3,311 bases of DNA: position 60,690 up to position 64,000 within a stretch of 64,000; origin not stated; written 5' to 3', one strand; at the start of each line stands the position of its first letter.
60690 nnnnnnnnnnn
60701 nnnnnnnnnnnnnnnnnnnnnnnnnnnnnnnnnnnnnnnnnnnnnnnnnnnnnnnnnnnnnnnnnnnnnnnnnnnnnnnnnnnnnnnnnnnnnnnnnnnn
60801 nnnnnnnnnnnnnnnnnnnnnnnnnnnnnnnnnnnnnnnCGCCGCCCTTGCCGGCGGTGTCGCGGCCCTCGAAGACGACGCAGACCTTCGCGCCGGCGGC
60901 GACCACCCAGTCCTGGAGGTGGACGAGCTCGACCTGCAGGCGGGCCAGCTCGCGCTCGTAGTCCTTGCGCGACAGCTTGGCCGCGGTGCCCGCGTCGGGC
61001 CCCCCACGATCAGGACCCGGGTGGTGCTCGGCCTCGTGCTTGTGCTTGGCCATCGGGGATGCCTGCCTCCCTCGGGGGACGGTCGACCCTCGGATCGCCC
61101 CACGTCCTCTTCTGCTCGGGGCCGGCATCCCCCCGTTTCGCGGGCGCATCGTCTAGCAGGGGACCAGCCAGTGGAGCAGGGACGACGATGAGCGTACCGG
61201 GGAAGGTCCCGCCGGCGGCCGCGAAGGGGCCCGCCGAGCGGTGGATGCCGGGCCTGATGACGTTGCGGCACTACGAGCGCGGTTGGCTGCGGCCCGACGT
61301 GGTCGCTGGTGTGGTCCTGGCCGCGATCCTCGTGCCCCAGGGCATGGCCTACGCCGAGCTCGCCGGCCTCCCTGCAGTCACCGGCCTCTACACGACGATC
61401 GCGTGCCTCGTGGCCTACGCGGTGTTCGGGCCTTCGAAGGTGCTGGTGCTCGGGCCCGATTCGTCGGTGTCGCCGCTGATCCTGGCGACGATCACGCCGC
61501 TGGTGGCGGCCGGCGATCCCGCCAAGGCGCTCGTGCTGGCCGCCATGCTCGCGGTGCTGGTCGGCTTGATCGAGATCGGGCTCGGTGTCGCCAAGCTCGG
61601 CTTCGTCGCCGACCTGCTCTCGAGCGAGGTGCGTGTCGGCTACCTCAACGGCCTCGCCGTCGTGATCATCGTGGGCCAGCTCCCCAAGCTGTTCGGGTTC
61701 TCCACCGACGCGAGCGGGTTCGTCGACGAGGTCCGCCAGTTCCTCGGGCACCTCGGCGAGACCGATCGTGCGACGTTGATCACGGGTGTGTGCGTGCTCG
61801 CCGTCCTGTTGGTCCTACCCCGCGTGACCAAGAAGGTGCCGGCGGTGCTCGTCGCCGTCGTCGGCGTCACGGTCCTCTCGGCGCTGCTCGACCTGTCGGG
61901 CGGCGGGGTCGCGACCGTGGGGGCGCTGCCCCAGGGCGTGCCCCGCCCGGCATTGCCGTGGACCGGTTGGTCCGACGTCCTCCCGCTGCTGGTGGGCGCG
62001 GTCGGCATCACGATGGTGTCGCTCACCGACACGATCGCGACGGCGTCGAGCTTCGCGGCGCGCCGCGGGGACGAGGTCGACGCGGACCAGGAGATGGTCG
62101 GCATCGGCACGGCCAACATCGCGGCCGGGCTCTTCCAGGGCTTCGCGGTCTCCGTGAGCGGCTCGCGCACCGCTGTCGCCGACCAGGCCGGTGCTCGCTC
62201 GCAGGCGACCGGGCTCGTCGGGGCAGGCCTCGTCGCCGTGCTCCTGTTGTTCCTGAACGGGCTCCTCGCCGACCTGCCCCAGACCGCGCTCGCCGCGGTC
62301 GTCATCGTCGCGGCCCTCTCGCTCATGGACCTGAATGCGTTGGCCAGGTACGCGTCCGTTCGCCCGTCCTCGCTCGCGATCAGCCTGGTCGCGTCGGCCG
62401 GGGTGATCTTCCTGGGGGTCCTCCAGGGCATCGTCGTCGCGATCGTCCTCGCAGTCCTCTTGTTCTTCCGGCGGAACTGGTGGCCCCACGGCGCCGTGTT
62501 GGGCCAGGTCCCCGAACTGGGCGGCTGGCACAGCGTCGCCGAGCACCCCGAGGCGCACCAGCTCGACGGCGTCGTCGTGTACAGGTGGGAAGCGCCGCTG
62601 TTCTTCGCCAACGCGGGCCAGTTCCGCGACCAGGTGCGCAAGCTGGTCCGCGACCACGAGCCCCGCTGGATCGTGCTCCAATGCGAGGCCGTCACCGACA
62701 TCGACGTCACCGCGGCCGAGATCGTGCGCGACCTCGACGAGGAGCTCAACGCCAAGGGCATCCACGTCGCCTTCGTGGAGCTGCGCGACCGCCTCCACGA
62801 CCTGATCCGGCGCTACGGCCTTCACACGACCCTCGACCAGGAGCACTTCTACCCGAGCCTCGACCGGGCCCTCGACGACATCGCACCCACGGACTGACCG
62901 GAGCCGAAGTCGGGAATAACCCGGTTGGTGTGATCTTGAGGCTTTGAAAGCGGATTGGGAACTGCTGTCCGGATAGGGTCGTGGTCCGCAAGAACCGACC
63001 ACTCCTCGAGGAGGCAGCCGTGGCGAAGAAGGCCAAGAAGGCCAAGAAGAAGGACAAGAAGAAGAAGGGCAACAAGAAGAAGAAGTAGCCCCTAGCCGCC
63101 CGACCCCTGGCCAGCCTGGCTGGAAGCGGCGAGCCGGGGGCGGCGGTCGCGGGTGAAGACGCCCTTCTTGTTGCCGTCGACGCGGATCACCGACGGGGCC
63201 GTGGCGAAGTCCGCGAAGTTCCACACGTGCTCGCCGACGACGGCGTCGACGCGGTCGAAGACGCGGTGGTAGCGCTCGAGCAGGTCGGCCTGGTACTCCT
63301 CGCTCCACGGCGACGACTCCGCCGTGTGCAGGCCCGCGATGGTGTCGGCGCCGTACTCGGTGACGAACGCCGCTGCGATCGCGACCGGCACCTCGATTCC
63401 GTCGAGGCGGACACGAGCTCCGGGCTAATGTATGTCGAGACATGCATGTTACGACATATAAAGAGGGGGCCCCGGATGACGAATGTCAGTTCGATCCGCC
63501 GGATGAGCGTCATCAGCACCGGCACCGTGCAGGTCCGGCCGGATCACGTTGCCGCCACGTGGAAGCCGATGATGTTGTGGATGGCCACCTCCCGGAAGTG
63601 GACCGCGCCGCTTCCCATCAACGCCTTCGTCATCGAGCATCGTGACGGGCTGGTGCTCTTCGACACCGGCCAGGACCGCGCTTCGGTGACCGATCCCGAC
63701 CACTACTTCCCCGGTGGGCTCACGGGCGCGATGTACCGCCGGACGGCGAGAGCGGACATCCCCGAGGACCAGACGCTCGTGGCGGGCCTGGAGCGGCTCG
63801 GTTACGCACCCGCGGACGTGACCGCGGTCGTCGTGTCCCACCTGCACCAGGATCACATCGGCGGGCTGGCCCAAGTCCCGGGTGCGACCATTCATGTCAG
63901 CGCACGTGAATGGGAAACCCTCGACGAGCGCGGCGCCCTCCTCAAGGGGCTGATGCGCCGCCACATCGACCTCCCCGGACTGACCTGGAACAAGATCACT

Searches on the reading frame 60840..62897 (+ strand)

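Call 34: search_protein_families(library=pfam, proteins=[window:60840-62897:+], max_evalue=0.001)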
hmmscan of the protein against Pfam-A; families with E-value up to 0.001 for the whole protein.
window:60840-62897:+ (685 aa): 3 families
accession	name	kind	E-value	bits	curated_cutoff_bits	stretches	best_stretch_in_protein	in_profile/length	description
PF00916.26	Sulfate_transp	-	1.5e-86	291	23.2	1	150-517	1-379/380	Sulfate permease family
PF01740.26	STAS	-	3e-19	69.2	22.6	1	570-677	2-106/106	STAS domain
PF13466.11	STAS_2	-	4.4e-06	27.2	29.2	1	590-661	10-79/80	STAS domain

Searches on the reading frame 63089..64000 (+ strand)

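Call 34: search_protein_families(library=pfam, proteins=[window:63089-64000:+], max_evalue=0.001)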
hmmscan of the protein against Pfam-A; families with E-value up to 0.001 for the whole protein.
window:63089-64000:+ (304 aa): 2 families
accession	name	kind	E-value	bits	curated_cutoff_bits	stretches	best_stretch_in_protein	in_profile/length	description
PF00753.33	Lactamase_B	-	1.9e-15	57.8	22.7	1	174-291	3-91/196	Metallo-beta-lactamase superfamily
PF12706.13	Lactamase_B_2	-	0.00026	21.1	27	1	240-286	27-78/200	Beta-lactamase superfamily domain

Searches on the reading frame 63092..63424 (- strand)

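Call 99: search_protein_families(library=pfam, proteins=[window:63092-63424:-], max_evalue=0.01)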
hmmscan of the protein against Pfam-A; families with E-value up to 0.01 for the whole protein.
window:63092-63424:- (110 aa): 2 families
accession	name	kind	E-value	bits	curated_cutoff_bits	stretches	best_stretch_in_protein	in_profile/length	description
PF02836.23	Glyco_hydro_2_C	-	5.2e-15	55.8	21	1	21-100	207-290/302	Glycosyl hydrolases family 2, TIM barrel domain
PF13410.11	GST_C_2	-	0.0028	18.1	24.9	1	46-100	5-65/69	Glutathione S-transferase, C-terminal domain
